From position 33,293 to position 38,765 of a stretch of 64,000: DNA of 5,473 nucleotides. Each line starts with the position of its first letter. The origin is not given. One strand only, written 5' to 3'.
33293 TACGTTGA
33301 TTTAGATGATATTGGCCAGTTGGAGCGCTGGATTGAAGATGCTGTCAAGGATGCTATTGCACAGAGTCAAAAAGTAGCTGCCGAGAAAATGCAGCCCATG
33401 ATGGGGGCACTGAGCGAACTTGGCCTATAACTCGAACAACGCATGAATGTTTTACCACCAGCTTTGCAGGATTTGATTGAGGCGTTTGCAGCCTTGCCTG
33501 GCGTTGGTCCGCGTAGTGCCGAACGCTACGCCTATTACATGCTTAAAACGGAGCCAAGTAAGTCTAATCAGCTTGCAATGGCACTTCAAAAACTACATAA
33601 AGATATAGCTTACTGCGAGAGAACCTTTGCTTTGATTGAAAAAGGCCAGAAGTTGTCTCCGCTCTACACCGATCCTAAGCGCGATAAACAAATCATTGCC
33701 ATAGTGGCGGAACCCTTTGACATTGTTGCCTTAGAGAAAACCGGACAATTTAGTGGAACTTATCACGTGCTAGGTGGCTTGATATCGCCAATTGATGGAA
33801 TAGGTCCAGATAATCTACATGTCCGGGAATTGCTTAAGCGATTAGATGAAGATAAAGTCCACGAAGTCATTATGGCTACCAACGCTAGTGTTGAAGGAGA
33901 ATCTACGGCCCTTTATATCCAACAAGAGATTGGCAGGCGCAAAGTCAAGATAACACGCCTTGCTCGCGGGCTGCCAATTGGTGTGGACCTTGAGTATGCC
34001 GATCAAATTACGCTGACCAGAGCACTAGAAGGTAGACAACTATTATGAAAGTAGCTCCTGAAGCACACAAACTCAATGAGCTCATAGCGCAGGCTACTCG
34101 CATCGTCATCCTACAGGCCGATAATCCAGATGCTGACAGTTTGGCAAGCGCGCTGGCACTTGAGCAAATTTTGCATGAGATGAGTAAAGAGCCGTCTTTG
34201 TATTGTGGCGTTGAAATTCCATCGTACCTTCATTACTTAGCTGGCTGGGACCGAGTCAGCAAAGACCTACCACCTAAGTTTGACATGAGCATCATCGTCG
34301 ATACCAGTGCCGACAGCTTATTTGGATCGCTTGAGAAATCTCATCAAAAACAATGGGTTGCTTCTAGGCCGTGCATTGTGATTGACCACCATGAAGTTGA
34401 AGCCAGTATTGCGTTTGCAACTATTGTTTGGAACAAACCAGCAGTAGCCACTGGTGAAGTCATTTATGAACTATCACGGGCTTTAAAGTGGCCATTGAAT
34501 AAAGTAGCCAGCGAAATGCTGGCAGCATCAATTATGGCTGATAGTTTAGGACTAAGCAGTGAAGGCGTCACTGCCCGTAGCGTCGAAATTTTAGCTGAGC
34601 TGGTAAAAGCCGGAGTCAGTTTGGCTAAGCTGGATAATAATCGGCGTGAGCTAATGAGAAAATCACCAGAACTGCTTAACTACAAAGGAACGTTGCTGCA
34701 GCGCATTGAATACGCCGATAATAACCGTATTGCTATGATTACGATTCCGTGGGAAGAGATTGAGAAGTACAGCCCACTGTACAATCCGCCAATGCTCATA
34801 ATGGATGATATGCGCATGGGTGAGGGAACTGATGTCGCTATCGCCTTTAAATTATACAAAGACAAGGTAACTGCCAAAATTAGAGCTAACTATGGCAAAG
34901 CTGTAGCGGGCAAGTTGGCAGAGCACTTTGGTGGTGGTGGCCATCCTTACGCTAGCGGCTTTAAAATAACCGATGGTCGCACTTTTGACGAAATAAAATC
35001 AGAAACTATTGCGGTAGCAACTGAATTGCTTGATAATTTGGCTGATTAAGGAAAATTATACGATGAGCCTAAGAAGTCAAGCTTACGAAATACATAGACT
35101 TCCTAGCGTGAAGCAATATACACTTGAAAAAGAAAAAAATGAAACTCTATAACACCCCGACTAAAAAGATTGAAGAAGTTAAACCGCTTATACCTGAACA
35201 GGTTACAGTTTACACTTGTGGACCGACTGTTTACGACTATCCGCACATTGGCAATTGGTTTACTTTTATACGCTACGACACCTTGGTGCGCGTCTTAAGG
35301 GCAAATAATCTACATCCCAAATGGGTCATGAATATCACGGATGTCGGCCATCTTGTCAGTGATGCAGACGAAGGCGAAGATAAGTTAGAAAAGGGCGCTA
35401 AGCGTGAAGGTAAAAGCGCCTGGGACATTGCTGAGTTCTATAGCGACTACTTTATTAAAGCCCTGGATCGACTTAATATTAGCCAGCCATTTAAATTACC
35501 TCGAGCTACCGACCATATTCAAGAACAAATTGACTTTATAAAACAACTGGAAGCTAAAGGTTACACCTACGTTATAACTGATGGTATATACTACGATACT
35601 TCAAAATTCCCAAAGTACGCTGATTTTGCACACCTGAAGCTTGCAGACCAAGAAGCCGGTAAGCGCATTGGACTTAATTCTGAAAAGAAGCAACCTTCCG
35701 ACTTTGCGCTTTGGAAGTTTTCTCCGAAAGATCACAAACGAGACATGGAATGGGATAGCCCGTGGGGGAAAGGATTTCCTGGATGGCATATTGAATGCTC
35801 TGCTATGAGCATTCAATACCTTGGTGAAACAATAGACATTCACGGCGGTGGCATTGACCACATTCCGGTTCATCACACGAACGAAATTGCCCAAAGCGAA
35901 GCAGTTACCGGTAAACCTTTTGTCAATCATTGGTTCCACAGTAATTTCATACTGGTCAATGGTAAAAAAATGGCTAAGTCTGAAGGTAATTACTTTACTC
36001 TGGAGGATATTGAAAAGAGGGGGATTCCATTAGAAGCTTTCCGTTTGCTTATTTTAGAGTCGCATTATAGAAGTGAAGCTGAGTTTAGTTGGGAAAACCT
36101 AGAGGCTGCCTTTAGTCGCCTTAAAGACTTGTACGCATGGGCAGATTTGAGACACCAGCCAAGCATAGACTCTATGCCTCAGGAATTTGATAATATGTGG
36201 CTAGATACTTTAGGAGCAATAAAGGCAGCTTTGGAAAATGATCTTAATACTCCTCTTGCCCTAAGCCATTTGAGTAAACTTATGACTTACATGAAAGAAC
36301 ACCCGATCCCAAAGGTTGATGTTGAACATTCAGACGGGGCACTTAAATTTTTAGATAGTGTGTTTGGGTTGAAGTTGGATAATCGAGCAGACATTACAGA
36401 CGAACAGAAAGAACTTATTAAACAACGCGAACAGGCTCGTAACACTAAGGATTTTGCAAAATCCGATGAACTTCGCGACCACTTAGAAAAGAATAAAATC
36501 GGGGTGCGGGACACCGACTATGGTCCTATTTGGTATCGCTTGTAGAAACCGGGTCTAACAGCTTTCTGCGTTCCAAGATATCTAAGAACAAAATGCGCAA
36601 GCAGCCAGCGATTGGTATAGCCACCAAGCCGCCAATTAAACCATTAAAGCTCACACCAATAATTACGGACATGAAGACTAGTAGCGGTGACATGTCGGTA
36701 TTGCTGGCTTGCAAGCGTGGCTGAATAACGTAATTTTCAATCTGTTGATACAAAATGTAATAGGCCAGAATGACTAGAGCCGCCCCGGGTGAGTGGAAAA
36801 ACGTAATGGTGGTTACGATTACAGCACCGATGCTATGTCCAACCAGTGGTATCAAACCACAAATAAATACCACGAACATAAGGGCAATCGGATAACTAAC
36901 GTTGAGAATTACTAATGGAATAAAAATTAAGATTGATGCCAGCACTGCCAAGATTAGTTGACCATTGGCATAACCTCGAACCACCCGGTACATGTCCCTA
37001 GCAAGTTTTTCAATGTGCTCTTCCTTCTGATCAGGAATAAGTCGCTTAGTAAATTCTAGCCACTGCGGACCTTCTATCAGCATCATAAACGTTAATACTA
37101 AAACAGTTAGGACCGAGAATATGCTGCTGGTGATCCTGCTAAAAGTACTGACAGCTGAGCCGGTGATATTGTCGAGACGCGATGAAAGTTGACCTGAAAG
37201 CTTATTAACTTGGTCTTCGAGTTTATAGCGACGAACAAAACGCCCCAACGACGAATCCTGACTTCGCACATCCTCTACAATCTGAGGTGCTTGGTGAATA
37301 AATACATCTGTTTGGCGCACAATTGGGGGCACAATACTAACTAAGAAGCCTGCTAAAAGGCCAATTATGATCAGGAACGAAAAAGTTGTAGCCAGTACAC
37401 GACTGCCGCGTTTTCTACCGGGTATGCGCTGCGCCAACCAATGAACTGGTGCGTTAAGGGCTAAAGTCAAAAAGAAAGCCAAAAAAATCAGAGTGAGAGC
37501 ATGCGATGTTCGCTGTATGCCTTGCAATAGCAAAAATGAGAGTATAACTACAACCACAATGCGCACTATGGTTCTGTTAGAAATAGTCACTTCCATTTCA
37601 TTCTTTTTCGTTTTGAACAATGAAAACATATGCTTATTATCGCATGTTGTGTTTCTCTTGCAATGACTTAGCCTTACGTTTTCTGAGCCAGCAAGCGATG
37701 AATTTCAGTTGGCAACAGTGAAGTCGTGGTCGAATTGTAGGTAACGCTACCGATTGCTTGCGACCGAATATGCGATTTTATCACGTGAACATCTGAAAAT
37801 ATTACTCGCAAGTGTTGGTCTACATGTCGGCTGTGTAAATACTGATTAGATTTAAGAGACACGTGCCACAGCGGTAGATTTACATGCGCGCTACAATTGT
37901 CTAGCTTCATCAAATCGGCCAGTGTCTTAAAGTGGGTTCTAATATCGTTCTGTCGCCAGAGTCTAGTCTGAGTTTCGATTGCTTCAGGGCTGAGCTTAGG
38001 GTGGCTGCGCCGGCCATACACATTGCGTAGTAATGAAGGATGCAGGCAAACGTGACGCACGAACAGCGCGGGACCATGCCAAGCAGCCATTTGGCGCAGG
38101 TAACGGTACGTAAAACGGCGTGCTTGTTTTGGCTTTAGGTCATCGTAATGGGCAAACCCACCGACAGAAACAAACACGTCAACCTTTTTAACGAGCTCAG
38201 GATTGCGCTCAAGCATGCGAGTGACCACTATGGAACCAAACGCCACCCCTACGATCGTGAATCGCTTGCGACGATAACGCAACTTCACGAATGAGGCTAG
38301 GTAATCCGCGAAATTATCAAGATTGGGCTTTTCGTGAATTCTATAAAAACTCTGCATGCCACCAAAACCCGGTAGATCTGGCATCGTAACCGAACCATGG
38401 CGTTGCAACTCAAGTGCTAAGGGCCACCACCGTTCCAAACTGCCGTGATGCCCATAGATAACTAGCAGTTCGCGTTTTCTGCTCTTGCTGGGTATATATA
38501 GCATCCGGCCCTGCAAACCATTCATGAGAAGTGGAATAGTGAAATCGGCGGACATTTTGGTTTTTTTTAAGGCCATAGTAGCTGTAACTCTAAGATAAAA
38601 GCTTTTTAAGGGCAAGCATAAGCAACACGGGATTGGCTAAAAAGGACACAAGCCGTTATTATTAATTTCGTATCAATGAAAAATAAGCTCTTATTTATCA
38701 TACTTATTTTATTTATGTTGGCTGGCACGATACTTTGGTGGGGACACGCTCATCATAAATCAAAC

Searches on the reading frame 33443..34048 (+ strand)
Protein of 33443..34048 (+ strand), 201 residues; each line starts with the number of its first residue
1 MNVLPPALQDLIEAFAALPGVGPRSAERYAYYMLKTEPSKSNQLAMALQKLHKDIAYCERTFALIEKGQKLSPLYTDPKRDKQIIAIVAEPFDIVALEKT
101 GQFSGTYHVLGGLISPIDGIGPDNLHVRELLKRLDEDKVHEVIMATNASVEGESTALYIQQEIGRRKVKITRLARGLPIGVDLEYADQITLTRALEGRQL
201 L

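Call 48: search_protein_families(library=pfam, proteins=[window:33443-34048:+], max_evalue=0.00001)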
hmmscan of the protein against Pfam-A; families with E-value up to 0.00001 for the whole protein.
window:33443-34048:+ (201 aa): 4 families
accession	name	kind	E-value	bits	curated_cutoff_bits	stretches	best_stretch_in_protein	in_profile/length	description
PF13662.12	Toprim_4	-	3e-23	82.3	25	1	85-174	3-85/85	Toprim domain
PF21176.3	RecR_HhH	-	3.7e-15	55.9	27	1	8-50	1-43/45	RecR, helix-hairpin-helix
PF21175.2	RecR_C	-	1.5e-11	43.9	22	1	176-199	1-24/24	RecR, C-terminal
PF01751.28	Toprim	-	3.5e-09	37.1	23.1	1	85-169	2-92/96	Toprim domain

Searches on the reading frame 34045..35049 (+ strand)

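Call 48: search_protein_families(library=pfam, proteins=[window:34045-35049:+], max_evalue=0.00001)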
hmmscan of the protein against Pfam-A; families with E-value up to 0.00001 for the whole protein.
window:34045-35049:+ (334 aa): 1 family
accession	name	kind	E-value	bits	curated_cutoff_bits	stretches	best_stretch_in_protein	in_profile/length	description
PF01368.27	DHH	-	5.6e-13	49.7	28.1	1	19-160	1-122/125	DHH family, N-terminal domain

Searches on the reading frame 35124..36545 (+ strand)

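Call 48: search_protein_families(library=pfam, proteins=[window:35124-36545:+], max_evalue=0.00001)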
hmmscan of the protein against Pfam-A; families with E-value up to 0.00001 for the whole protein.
window:35124-36545:+ (473 aa): 4 families
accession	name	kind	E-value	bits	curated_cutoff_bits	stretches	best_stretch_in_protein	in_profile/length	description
PF01406.26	tRNA-synt_1e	-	6.8e-90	301.9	27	1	19-329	2-299/301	tRNA synthetases class I (C) catalytic domain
PF09334.17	tRNA-synt_1g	-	3.6e-11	42.9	20.1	0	36-162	10-127/391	tRNA synthetases class I (M)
PF00133.28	tRNA-synt_1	-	1.8e-06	27.5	22.7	0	238-321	330-413/414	tRNA synthetases class I (I, L, M and V)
PF23493.1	CysS_C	-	7.5e-06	26.4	23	0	422-465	2-45/51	Cysteinyl-tRNA ligase anticodon binding domain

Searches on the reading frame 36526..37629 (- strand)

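Call 48: search_protein_families(library=pfam, proteins=[window:36526-37629:-], max_evalue=0.00001)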
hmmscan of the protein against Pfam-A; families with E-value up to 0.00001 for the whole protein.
window:36526-37629:- (367 aa): 1 family
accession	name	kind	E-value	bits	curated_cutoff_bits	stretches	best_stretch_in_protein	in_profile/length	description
PF01594.21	AI-2E_transport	-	8e-59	199.9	34.3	1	24-348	4-323/327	AI-2E family transporter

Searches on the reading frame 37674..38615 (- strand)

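Call 48: search_protein_families(library=pfam, proteins=[window:37674-38615:-], max_evalue=0.00001)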
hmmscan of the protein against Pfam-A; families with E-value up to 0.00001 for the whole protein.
window:37674-38615:- (313 aa): 2 families
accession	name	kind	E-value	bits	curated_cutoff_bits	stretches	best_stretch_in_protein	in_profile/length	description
PF00561.26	Abhydrolase_1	-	1.5e-09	38.4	25.8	1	50-193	3-144/245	alpha/beta hydrolase fold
PF12697.13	Abhydrolase_6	-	8.7e-06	27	26.3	0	57-185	5-121/217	Alpha/beta hydrolase family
